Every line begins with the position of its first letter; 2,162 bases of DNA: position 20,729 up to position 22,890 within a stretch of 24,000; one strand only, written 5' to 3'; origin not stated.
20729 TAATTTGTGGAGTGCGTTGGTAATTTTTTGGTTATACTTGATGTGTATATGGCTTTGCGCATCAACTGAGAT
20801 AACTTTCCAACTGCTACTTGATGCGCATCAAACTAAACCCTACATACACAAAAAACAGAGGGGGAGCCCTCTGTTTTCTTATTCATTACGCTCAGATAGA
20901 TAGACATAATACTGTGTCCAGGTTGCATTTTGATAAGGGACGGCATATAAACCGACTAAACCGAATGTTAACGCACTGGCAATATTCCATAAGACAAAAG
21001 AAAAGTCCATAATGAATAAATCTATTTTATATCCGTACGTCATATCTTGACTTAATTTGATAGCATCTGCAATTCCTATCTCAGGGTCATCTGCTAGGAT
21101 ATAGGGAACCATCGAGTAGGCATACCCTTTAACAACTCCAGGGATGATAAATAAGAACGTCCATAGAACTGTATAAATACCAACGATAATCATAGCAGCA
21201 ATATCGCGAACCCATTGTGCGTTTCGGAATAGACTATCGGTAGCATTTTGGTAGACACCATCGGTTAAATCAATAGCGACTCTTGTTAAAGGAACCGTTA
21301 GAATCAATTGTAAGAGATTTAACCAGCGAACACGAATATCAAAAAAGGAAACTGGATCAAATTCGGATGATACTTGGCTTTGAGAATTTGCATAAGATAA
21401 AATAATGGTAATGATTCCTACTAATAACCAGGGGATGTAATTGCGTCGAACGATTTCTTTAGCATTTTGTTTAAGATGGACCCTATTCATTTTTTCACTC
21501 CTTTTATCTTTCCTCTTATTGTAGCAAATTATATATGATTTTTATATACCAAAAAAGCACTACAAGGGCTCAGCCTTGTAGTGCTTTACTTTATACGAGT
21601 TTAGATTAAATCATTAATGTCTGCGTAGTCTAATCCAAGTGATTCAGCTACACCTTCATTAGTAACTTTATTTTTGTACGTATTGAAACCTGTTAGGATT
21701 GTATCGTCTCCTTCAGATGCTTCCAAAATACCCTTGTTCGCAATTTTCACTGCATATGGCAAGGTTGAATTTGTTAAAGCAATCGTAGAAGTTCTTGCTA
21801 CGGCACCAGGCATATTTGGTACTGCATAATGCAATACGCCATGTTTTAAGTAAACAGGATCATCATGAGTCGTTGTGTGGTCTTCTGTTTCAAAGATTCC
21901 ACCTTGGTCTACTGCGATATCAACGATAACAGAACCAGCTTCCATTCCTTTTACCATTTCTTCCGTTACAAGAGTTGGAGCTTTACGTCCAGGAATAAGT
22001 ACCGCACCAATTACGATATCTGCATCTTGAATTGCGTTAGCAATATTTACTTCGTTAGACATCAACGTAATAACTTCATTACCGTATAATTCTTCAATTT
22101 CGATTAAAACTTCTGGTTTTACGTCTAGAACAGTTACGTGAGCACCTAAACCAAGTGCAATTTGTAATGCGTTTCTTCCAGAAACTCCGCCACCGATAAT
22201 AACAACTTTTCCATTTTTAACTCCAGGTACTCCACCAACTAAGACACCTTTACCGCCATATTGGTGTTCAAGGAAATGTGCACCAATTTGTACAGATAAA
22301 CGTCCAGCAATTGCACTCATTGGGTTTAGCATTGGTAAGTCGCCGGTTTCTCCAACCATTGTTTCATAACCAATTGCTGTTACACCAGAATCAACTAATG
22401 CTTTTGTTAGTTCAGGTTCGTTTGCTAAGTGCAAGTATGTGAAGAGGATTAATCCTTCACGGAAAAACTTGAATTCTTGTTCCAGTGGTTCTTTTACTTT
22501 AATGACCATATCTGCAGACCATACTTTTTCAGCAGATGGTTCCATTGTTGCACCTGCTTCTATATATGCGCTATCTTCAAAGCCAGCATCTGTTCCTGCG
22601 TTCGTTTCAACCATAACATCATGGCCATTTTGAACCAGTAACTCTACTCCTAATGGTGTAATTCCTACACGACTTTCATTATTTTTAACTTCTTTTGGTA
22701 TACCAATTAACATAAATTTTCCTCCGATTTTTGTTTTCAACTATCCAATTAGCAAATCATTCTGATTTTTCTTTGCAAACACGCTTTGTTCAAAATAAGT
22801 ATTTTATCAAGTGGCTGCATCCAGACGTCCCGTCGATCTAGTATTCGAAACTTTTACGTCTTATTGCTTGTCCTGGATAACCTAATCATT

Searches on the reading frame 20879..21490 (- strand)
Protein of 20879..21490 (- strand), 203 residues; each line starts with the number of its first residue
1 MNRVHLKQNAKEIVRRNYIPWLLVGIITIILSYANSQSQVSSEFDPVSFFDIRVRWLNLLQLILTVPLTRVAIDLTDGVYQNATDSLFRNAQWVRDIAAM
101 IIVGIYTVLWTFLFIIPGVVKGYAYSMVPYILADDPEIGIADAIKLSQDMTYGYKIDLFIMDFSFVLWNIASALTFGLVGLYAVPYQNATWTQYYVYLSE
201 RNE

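Call 5: search_protein_families(library=pfam, proteins=[window:20879-21490:-])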
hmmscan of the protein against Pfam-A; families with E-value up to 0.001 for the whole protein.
window:20879-21490:- (203 aa): 1 family
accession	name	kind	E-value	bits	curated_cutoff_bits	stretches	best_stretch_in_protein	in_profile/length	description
PF06161.16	DUF975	-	2.6e-24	86.8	34.8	1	101-201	141-242/243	Protein of unknown function (DUF975)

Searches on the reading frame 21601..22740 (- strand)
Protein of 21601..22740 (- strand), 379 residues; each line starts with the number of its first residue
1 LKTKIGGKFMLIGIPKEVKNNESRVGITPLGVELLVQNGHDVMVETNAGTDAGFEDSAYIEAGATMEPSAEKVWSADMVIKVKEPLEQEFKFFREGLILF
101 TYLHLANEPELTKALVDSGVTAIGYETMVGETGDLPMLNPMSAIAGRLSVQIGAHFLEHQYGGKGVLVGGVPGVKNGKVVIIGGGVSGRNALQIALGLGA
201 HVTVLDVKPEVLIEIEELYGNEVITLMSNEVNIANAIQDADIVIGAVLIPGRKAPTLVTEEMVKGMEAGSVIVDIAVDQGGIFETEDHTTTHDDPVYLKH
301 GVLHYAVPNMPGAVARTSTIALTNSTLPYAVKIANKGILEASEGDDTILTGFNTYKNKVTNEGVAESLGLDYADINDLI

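Call 5: search_protein_families(library=pfam, proteins=[window:21601-22740:-])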
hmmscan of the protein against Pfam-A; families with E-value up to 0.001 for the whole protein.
window:21601-22740:- (379 aa): 7 families
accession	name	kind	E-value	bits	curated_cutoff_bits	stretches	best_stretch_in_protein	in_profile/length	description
PF01262.27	AlaDh_PNT_C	-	5.5e-81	271.5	23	1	149-361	1-213/214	Alanine dehydrogenase/PNT, C-terminal domain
PF05222.21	AlaDh_PNT_N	-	2.6e-46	157.7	30.4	1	13-145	1-136/136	Alanine dehydrogenase/PNT, N-terminal domain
PF03807.23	F420_oxidored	-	0.00015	22.7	21.6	1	178-277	1-93/94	NADP oxidoreductase coenzyme F420-dependent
PF00070.33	Pyr_redox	-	0.00036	21.4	22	1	178-223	1-46/82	Pyridine nucleotide-disulphide oxidoreductase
PF02826.25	2-Hacid_dh_C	-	0.00055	19.8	25.1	0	174-276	34-127/178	D-isomer specific 2-hydroxyacid dehydrogenase, NAD binding domain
PF13241.12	NAD_binding_7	-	0.00095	20.1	22.1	0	174-247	5-69/104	Putative NAD(P)-binding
PF07992.20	Pyr_redox_2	-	0.00096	19.1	26.1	0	177-224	143-190/291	Pyridine nucleotide-disulphide oxidoreductase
